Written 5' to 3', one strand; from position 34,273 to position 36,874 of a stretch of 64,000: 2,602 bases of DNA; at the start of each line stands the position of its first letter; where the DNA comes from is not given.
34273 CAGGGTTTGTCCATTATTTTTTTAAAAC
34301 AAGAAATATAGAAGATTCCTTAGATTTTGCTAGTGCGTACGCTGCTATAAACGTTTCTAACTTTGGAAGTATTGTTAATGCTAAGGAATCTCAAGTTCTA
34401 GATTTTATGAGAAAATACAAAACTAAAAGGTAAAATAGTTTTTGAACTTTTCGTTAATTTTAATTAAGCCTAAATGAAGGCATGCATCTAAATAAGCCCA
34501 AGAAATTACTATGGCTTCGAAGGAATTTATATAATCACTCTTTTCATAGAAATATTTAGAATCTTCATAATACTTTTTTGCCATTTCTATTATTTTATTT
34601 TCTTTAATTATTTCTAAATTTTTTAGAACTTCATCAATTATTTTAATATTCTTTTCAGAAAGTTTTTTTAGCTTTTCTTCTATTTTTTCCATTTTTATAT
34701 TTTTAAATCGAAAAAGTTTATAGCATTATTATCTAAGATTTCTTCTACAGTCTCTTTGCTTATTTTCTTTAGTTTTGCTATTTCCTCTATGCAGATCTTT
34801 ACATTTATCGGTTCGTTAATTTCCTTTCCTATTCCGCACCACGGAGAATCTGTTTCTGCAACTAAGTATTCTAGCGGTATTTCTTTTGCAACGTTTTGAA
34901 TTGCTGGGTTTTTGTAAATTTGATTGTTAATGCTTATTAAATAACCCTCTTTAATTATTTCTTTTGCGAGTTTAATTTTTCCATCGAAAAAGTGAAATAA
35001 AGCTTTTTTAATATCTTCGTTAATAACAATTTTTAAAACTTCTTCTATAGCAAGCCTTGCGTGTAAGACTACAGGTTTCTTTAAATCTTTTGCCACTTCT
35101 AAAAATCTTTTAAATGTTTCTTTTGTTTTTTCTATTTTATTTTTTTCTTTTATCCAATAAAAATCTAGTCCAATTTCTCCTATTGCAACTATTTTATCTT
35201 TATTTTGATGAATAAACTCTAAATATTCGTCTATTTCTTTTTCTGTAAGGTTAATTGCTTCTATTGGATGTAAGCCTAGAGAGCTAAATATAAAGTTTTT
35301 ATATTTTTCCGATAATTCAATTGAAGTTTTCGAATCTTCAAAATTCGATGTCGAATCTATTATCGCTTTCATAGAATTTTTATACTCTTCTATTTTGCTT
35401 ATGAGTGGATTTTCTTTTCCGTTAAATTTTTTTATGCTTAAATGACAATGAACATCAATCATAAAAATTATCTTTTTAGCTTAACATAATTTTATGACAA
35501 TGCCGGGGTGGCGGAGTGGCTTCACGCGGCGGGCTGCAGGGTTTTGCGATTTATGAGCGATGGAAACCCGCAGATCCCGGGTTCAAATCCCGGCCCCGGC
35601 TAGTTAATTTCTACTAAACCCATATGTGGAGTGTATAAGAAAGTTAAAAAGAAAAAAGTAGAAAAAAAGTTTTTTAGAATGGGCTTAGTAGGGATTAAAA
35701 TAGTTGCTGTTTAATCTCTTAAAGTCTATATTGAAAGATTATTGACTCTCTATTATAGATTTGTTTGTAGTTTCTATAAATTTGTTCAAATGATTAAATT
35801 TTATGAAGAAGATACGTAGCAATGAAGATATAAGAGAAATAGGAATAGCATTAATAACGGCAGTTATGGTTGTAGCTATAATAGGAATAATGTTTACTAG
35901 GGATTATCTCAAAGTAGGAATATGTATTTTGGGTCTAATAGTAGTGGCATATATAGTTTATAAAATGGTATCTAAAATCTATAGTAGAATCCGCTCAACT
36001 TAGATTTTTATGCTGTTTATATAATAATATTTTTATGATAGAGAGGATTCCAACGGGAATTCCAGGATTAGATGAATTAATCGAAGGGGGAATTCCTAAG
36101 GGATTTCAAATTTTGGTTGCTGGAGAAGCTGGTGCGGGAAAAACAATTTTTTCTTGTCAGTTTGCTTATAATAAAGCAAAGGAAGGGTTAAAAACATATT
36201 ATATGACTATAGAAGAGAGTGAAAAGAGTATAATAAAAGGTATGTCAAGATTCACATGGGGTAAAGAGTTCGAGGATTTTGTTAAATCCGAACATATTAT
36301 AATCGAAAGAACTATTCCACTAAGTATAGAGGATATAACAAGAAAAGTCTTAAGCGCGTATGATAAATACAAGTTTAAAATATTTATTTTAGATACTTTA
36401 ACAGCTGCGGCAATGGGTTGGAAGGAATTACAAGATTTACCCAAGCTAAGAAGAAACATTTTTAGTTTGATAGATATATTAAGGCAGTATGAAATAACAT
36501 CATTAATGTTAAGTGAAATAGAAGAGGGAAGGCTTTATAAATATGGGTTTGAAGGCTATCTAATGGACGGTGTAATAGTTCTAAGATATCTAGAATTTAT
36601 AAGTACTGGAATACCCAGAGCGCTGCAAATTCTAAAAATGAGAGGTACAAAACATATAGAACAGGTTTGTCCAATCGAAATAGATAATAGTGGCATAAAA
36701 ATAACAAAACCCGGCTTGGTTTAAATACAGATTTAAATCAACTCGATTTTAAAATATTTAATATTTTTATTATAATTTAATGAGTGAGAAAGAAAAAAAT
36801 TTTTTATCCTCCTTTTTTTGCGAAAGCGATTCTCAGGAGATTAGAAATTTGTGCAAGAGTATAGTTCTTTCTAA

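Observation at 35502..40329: Accessory-looking block between tRNA-Cys and hisS with a V4R-like / PaaK-like adenylating enzyme / SAM-methyltransferase operon, a KaiC-like ATPase and a transglutaminase-like protein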

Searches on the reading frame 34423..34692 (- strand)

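Call 6: search_protein_families(library=pfam, proteins=[window:34423-34692:-], max_evalue=0.1)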
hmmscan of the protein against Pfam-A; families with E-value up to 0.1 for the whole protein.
window:34423-34692:- (89 aa): 1 family
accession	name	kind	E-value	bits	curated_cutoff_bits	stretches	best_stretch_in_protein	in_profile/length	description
PF04010.18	DUF357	-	2.7e-13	50.1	29.4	1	30-77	26-73/73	Protein of unknown function (DUF357)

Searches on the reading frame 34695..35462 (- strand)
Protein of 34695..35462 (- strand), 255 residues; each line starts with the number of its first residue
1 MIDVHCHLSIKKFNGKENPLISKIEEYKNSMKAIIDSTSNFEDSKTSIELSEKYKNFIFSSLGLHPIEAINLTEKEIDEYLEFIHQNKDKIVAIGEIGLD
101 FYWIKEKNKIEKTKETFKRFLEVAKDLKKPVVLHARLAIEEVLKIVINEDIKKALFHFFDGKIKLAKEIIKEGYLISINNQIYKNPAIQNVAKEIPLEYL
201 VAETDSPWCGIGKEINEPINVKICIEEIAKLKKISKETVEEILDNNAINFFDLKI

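Call 6: search_protein_families(library=pfam, proteins=[window:34695-35462:-], max_evalue=0.1)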
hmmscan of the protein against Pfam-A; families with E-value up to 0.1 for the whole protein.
window:34695-35462:- (255 aa): 2 families
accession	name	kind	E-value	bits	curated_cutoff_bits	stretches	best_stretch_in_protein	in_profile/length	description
PF01026.27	TatD_DNase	-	8.6e-61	206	27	1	2-251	1-252/253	TatD related DNase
PF01979.26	Amidohydro_1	-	0.012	15.3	25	1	74-160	95-181/345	Amidohydrolase family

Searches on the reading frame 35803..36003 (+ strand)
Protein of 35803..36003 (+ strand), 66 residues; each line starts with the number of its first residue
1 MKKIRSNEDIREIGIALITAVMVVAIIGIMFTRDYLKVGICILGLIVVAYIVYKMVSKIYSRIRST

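Call 6: search_protein_families(library=pfam, proteins=[window:35803-36003:+], max_evalue=0.1)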
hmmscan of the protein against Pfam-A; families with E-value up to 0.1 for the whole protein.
window:35803-36003:+ (66 aa): 1 family
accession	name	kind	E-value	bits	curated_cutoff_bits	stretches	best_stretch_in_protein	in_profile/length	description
PF07698.17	7TM-7TMR_HD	-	0.024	15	29.4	1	15-57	81-123/190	7TM receptor with intracellular HD hydrolase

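Call 7: search_protein_families(library=ncbifam, proteins=[window:35803-36003:+], max_evalue=0.1)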
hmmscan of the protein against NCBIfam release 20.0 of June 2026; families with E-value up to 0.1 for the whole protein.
window:35803-36003:+ (66 aa): 4 families
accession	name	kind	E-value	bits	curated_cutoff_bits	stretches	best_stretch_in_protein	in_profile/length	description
NF007711.0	PRK10408.1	equivalog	0.0062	16.7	124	1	12-62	46-95/112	L-valine transporter subunit YgaH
NF002796.0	PRK02935.1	equivalog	0.014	15.3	108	1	8-56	10-61/118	hypothetical protein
NF050101.1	SepX_GlpR_4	equivalog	0.045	13.8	110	1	15-53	110-148/176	divisome protein SepX/GlpR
NF041474.1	membrane_YkgR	equivalog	0.055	13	40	1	8-27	4-23/33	small membrane protein YkgR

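Call 49: search_protein_families(library=padloc, proteins=[window:35803-36003:+], max_evalue=0.01)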
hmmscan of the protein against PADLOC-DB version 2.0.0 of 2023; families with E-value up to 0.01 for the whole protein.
window:35803-36003:+ (66 aa): 0 families

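Call 50: search_protein_families(library=phrogs, proteins=[window:35803-36003:+], max_evalue=0.01)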
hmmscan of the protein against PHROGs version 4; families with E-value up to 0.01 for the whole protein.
window:35803-36003:+ (66 aa): 0 families

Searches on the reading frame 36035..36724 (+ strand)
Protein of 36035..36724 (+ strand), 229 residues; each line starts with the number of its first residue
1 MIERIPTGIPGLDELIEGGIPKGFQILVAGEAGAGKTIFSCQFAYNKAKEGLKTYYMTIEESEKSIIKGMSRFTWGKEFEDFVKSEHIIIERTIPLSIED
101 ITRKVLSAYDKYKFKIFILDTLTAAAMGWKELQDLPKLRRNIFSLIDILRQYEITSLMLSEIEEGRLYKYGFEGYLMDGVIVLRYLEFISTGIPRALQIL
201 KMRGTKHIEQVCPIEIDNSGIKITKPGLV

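Call 6: search_protein_families(library=pfam, proteins=[window:36035-36724:+], max_evalue=0.1)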
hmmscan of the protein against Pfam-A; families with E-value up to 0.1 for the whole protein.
window:36035-36724:+ (229 aa): 11 families
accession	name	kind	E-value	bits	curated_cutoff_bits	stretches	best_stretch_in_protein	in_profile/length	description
PF06745.19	ATPase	-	1.6e-47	162.3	26.6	1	5-225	1-228/231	KaiC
PF13481.12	AAA_25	-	7.4e-07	29.4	27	1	4-158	14-186/195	AAA domain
PF03796.21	DnaB_C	-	3.3e-06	27.1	27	1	5-70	2-67/255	DnaB-like helicase C terminal domain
PF01695.23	IstB_IS21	-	0.00085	19.3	24.1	1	26-90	95-159/238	IstB-like ATP binding protein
PF13479.12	AAA_24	-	0.0039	17.5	27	1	25-129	4-80/195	AAA domain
PF20720.3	nSTAND3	-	0.0099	16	27.2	1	26-75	20-70/155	Novel STAND NTPase 3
PF10077.14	DUF2314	-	0.015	15.9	22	1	42-91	5-58/134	Uncharacterized protein conserved in bacteria (DUF2314)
PF25199.1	nSTAND_NTPase5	-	0.017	15.4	34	1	26-62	44-81/145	Novel STAND NTPase 5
PF17457.7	DUF5420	-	0.019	15.2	26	1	48-92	68-111/184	Family of unknown function (DUF5420)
PF05729.18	NACHT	-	0.029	14.7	26.7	1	26-54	3-31/167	NACHT domain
PF02374.21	ArsA_ATPase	-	0.081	12.6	24.3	0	26-55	4-33/305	Anion-transporting ATPase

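Call 7: search_protein_families(library=ncbifam, proteins=[window:36035-36724:+], max_evalue=0.1)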
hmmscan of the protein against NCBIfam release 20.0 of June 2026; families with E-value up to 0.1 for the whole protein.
window:36035-36724:+ (229 aa): 23 families
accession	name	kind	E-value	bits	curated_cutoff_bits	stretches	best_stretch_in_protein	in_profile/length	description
NF006799.0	PRK09302.1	equivalog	8.4e-40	136.8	408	1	2-223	10-238/515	circadian clock protein KaiC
TIGR03880.1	KaiC_arch_3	hypoth_equivalog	1.2e-33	116.6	249.45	1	8-223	1-217/224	KaiC domain-containing protein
TIGR03881.1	KaiC_arch_4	hypoth_equivalog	1e-28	100.6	247.8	1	3-224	1-229/231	KaiC domain-containing protein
TIGR02655.1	circ_KaiC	equivalog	2.8e-27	95.5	546.25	1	4-224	2-229/484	circadian clock protein KaiC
TIGR03877.1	thermo_KaiC_1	hypoth_equivalog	5e-26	91.6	307.25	2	2-77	1-76/238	KaiC domain-containing protein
NF004723.0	PRK06067.1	subfamily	3e-12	46.6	194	1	5-126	16-142/243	flagellar accessory protein FlaH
NF052589.1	ArlH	equivalog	3.3e-11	43.3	215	1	12-127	9-129/229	archaellum protein ArlH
TIGR03878.1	thermo_KaiC_2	hypoth_equivalog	4.1e-11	42.7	232.2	1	18-161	31-174/259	KaiC domain-containing protein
TIGR00416.1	sms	equivalog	1.8e-07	30.3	403.05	1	4-121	75-178/454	DNA repair protein RadA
TIGR02237.1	recomb_radB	equivalog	4e-07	30.1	172.4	1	12-158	1-145/210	DNA repair and recombination protein RadB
NF006320.0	PRK08533.1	equivalog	6.6e-06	25.9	215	1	12-124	13-128/230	flagellar accessory protein FlaH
NF004629.0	PRK05973.1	equivalog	3.2e-05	23.1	156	1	21-83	62-122/237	DNA helicase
NF038214.1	IS21_help_AAA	equivalog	5.3e-05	23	200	1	24-91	91-158/232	IS21-like element helper ATPase IstB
TIGR03600.1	phage_DnaB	exception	7.5e-05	21.9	498.65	1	5-68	177-240/421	phage replicative helicase, DnaB family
NF006861.0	PRK09361.1-1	equivalog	9.3e-05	22.1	278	1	3-72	3-72/235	DNA repair and recombination protein RadB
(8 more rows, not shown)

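Call 49: search_protein_families(library=padloc, proteins=[window:36035-36724:+], max_evalue=0.01)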
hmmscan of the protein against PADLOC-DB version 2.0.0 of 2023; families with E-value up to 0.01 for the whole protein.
window:36035-36724:+ (229 aa): 0 families

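Call 50: search_protein_families(library=phrogs, proteins=[window:36035-36724:+], max_evalue=0.01)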
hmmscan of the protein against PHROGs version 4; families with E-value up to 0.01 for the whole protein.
window:36035-36724:+ (229 aa): 8 families
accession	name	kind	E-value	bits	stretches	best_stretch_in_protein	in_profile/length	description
phrog_19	-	DNA, RNA and nucleotide metabolism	1e-13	52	1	4-122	334-466/621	DnaB-like replicative helicase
phrog_239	-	DNA, RNA and nucleotide metabolism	1.1e-12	48.8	1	4-129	338-484/801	DNA primase/helicase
phrog_97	-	other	7.4e-10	39.6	1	3-125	48-176/506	UvsX-like recombinase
phrog_8337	-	DNA, RNA and nucleotide metabolism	7.3e-08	33.1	1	3-50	48-95/273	DNA repair protein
phrog_6891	-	other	1.4e-07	32.4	1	12-137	31-145/310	ATPase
phrog_243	-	DNA, RNA and nucleotide metabolism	0.00067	19.7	0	12-65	25-74/273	DnaB-like replicative helicase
phrog_1366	-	unknown function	0.00074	20.1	1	24-134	15-110/307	-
phrog_19720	-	unknown function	0.0034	18.1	1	28-128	5-103/213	-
